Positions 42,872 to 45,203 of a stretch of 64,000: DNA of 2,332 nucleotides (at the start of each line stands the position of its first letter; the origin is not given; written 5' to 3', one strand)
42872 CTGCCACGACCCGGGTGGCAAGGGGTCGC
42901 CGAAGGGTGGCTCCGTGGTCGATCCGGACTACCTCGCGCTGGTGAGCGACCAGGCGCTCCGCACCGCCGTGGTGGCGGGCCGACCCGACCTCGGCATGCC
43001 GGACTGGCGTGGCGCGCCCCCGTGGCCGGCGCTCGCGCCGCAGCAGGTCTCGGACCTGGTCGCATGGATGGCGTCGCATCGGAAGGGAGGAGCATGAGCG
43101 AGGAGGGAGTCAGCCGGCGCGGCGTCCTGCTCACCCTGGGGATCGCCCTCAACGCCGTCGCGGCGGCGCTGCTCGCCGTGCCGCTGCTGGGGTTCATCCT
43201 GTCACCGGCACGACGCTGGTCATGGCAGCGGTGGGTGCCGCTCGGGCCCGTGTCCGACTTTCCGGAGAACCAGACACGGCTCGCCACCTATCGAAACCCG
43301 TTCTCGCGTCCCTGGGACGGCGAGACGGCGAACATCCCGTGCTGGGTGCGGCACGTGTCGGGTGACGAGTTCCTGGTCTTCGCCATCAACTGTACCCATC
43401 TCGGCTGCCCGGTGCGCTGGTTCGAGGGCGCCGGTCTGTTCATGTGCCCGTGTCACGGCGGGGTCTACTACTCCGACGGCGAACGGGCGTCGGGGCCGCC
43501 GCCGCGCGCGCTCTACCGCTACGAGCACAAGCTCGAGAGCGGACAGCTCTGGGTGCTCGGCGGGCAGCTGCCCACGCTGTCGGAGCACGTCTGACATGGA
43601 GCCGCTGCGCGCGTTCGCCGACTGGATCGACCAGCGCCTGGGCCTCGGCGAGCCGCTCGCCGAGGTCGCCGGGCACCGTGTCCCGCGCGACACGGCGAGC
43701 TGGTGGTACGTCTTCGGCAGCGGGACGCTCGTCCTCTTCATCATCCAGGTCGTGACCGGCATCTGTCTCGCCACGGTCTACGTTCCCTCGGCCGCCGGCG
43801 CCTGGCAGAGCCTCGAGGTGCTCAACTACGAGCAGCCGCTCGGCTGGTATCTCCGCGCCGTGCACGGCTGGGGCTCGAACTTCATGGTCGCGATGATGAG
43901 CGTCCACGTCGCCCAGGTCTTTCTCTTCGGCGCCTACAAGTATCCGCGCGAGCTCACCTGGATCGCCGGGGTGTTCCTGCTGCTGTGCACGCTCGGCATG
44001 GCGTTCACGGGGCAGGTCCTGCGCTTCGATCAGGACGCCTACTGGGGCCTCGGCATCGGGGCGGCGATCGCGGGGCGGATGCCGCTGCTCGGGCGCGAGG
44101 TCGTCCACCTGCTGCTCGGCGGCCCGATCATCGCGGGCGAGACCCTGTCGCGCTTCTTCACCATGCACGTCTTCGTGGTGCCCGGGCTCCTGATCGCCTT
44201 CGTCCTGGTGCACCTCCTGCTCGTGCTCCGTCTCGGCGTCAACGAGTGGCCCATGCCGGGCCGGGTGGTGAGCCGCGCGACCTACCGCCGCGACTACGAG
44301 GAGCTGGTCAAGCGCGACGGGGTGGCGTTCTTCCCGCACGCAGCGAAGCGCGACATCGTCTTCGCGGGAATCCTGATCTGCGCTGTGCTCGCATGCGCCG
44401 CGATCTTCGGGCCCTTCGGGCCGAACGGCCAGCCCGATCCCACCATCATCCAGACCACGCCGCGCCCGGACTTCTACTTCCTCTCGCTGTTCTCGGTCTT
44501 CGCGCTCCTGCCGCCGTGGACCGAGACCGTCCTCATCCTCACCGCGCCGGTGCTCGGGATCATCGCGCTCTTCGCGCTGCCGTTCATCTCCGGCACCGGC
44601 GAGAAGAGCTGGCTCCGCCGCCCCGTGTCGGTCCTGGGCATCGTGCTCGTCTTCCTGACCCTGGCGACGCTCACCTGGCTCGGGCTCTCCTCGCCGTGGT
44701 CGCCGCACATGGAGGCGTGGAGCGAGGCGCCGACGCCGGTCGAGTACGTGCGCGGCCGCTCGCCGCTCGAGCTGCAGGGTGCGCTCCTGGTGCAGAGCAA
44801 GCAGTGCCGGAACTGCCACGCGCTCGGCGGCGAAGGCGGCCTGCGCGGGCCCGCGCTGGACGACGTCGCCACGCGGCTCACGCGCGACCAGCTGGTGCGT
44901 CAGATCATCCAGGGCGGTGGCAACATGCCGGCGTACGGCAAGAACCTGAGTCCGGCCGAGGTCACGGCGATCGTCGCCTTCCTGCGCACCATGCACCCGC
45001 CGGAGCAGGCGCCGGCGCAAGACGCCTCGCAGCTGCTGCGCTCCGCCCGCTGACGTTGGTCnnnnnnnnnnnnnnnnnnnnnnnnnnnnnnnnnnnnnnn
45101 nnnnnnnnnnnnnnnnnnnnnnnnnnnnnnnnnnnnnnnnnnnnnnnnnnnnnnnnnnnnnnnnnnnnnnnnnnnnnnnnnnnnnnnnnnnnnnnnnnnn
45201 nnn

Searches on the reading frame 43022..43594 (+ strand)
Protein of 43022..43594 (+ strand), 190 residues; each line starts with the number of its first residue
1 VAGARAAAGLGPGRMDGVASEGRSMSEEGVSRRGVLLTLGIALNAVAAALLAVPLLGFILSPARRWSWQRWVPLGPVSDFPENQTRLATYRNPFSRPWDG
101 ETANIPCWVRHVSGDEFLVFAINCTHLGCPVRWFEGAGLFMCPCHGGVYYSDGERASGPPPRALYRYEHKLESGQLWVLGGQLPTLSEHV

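Call 5: search_protein_families(library=pfam, proteins=[window:43022-43594:+], max_evalue=0.01)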
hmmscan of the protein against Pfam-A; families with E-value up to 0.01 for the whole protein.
window:43022-43594:+ (190 aa): 1 family
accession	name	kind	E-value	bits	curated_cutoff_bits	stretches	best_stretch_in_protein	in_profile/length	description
PF00355.32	Rieske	-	1.2e-07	31.9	20.3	1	71-167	2-87/88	Rieske [2Fe-2S] domain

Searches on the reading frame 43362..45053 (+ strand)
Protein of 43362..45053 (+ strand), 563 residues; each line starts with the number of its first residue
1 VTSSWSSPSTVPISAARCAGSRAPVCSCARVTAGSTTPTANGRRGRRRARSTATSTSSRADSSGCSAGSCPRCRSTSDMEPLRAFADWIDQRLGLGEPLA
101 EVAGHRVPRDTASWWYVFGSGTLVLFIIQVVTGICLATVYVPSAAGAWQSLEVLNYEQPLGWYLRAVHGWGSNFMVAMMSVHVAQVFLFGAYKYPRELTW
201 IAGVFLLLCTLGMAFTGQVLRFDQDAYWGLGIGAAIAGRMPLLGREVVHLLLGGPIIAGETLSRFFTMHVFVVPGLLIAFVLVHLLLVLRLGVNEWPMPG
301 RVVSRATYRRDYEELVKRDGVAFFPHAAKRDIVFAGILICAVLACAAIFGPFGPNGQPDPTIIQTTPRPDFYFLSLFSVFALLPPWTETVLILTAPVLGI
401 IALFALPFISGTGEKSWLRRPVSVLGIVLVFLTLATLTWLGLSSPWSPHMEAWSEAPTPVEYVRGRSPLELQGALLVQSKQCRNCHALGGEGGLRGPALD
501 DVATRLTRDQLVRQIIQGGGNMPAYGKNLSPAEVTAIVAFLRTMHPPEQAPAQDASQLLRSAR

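Call 5: search_protein_families(library=pfam, proteins=[window:43362-45053:+], max_evalue=0.01)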
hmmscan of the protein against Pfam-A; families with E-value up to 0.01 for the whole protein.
window:43362-45053:+ (563 aa): 7 families
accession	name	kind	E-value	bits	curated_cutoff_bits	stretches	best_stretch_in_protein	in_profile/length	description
PF00033.24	Cytochrome_B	-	2e-42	145.6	27.2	1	112-289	10-186/189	Cytochrome b/b6/petB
PF13631.11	Cytochrom_B_N_2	-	6.5e-35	121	27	1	174-348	2-161/169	Cytochrome b(N-terminal)/b6/petB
PF13442.11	Cytochrome_CBB3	-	3.4e-13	50.2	27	1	473-541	6-68/68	Cytochrome C oxidase, cbb3-type, subunit III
PF00034.26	Cytochrom_C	-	8.3e-07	30.7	21.3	1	473-544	4-89/90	Cytochrome c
PF14358.11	DUF4405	-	1.4e-05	26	26.7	1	122-184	6-63/66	Domain of unknown function (DUF4405)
PF01292.26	Ni_hydr_CYTB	-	0.002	18.4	30.1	1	109-188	94-164/179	Prokaryotic cytochrome b561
PF00032.22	Cytochrom_B_C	-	0.0028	18.3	20.7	0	368-447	12-88/102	Cytochrome b(C-terminal)/b6/petD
